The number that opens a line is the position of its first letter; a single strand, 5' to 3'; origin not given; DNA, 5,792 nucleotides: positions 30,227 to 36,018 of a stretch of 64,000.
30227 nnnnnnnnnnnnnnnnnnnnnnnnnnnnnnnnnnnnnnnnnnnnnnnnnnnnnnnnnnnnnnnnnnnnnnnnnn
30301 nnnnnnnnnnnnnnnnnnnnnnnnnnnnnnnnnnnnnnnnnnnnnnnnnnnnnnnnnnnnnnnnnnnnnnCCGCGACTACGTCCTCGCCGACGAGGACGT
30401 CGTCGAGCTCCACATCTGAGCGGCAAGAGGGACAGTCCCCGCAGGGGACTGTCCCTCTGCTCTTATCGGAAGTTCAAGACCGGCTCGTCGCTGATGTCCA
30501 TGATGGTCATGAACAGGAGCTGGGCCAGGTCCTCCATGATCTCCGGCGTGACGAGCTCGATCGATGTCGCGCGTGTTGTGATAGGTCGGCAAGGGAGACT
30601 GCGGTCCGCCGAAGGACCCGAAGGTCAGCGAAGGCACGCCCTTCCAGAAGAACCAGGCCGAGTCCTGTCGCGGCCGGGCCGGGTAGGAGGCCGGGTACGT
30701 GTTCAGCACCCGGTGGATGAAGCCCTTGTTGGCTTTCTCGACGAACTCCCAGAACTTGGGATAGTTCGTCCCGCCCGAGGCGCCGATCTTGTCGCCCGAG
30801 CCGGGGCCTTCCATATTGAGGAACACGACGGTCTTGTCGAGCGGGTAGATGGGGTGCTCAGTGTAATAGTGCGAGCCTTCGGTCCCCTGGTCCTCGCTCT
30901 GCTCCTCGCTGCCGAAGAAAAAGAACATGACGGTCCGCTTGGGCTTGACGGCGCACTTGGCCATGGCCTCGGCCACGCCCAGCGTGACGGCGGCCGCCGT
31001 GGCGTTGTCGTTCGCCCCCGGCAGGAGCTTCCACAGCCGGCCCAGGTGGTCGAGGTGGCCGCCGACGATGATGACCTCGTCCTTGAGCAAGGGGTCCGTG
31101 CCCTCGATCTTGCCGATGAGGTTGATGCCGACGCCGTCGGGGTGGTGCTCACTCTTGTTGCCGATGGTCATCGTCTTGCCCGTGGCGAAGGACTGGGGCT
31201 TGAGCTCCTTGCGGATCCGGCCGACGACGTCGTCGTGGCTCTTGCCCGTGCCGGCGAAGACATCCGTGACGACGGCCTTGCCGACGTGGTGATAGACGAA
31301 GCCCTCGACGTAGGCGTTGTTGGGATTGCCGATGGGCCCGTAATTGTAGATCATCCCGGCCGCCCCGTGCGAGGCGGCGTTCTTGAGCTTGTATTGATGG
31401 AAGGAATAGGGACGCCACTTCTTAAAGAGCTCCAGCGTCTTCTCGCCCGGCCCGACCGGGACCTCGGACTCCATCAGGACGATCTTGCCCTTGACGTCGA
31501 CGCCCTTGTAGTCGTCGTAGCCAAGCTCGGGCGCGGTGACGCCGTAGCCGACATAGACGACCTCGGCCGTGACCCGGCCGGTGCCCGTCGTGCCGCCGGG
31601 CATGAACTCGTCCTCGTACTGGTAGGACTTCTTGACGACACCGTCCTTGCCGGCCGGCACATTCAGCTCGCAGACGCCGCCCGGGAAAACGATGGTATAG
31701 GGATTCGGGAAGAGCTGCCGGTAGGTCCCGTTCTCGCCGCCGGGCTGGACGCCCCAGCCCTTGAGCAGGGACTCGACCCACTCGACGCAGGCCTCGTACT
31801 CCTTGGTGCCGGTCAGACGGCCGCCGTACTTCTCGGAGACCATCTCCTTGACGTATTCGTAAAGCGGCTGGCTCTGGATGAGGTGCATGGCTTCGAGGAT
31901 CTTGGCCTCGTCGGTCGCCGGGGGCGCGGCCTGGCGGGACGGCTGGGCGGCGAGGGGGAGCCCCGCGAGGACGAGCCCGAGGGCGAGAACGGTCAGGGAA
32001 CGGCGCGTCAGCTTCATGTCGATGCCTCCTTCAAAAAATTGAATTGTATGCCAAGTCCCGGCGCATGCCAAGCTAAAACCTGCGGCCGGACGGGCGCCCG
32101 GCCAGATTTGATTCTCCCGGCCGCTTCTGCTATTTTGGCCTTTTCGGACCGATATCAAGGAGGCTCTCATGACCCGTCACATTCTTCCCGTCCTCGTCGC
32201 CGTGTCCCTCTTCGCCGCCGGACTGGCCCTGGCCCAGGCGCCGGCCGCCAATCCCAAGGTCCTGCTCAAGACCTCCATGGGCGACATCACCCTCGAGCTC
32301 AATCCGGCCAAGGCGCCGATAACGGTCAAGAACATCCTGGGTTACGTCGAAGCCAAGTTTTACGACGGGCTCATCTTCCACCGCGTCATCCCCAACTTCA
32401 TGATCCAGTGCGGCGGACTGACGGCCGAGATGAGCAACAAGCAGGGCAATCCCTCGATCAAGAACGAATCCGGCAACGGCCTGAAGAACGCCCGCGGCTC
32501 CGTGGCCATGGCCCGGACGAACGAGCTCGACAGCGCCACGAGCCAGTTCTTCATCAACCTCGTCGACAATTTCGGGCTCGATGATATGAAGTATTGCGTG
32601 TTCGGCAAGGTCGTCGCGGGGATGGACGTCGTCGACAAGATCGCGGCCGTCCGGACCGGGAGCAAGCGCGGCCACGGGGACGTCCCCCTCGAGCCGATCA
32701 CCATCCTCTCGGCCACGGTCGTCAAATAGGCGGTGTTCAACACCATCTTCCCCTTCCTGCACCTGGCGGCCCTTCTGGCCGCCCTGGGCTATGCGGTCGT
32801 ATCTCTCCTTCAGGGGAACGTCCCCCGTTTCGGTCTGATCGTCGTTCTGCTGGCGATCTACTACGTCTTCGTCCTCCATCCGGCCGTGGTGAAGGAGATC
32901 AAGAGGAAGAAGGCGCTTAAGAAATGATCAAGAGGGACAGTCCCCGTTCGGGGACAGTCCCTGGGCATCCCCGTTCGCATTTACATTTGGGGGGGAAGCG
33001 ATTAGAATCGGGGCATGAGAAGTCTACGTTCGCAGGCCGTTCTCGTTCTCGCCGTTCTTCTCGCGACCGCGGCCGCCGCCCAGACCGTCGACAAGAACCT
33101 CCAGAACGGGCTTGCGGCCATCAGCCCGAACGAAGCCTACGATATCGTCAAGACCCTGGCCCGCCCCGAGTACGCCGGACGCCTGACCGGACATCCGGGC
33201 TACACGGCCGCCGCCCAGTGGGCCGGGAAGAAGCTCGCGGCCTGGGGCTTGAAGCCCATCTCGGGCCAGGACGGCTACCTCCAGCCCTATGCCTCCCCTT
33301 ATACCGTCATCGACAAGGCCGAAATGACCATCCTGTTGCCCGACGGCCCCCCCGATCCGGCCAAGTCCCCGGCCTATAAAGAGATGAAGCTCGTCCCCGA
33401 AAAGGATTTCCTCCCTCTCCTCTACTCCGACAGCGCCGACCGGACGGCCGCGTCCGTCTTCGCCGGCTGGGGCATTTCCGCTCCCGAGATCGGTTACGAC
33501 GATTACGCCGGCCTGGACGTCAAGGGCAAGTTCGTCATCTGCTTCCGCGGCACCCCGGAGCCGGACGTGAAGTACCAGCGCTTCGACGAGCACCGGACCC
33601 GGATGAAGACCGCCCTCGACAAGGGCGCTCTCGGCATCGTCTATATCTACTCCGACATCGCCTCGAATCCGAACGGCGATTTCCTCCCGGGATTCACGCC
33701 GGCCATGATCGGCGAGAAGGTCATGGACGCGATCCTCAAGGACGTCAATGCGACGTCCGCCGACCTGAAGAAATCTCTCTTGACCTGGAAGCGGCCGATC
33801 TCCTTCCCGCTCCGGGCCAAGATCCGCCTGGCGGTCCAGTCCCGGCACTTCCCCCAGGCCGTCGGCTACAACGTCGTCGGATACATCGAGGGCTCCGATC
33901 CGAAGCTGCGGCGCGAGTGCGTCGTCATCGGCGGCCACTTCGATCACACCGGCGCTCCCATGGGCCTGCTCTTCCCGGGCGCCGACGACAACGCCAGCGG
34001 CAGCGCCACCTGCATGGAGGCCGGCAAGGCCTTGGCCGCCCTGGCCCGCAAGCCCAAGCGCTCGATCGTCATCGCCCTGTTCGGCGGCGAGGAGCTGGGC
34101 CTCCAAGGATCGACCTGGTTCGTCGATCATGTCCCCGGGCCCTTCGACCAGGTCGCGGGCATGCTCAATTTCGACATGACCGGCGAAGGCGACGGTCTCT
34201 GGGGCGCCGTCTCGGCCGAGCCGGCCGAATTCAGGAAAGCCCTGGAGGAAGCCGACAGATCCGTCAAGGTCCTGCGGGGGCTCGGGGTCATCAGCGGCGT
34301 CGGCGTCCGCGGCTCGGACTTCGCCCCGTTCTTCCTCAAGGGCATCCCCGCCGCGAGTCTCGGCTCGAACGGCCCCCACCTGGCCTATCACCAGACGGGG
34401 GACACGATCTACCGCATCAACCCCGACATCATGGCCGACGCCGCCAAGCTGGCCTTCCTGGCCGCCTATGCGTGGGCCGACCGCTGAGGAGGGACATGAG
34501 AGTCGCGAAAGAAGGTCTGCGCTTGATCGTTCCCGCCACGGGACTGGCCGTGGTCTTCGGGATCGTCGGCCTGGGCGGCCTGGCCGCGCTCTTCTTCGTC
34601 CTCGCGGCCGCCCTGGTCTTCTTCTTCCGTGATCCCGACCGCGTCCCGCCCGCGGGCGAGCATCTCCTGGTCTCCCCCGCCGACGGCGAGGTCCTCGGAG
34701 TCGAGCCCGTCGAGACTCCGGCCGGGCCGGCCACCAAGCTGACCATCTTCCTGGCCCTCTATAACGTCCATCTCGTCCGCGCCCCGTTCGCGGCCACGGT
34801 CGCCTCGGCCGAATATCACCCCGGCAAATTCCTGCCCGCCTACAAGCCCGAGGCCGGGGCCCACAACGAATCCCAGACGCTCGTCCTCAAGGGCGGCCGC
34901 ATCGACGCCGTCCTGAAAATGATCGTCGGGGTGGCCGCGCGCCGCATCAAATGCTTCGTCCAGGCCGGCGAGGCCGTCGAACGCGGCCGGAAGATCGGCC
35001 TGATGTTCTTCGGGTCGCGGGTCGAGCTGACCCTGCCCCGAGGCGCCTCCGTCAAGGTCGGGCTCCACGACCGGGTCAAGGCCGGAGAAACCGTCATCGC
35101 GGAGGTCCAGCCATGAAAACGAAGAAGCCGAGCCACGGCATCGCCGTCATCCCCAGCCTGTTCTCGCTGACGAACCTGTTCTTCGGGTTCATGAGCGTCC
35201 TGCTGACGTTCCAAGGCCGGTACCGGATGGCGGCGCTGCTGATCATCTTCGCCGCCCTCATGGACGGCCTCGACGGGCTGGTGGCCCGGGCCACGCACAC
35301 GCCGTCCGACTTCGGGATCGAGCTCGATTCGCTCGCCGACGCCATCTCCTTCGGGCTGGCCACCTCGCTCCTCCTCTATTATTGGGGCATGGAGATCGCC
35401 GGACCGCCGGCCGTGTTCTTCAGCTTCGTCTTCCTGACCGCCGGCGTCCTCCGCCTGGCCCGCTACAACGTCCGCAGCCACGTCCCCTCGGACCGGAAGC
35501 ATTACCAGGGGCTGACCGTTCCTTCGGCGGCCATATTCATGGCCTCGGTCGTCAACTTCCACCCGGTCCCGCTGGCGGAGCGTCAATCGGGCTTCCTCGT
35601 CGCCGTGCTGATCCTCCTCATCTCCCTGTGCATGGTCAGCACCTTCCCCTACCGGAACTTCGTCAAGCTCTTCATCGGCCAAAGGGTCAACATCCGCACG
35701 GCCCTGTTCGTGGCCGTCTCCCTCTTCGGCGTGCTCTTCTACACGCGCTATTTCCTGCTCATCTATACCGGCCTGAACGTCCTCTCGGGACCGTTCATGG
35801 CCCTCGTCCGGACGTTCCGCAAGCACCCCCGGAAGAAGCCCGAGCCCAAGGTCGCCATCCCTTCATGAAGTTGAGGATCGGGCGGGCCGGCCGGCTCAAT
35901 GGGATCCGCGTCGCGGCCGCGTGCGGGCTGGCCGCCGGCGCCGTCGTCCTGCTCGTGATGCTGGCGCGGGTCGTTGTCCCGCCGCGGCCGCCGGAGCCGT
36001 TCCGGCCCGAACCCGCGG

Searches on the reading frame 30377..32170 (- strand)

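Call 84: search_protein_families(library=pfam, proteins=[window:30377-32170:-], max_evalue=0.0001)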
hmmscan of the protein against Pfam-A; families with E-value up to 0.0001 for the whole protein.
window:30377-32170:- (597 aa): 2 families
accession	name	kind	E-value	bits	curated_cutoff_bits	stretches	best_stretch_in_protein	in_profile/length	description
PF04389.22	Peptidase_M28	-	1.4e-27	97.1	21.3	1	350-535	1-172/193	Peptidase family M28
PF02225.27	PA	-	1e-06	29.2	23.9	1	200-275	1-56/95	PA domain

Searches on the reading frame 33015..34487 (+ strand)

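Call 84: search_protein_families(library=pfam, proteins=[window:33015-34487:+], max_evalue=0.0001)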
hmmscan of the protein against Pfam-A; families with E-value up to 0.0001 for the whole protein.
window:33015-34487:+ (490 aa): 2 families
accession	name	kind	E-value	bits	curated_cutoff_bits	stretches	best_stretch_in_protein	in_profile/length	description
PF04389.22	Peptidase_M28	-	3.7e-34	118.6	21.3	1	286-480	1-189/193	Peptidase family M28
PF01546.33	Peptidase_M20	-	2.6e-06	27.9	24.6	1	321-452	31-177/206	Peptidase family M20/M25/M40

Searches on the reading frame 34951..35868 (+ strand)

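Call 84: search_protein_families(library=pfam, proteins=[window:34951-35868:+], max_evalue=0.0001)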
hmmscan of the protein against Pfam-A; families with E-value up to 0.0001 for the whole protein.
window:34951-35868:+ (305 aa): 1 family
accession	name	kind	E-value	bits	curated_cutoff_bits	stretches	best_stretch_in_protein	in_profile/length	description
PF01066.26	CDP-OH_P_transf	-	1.4e-19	71.4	22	1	66-217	2-138/152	CDP-alcohol phosphatidyltransferase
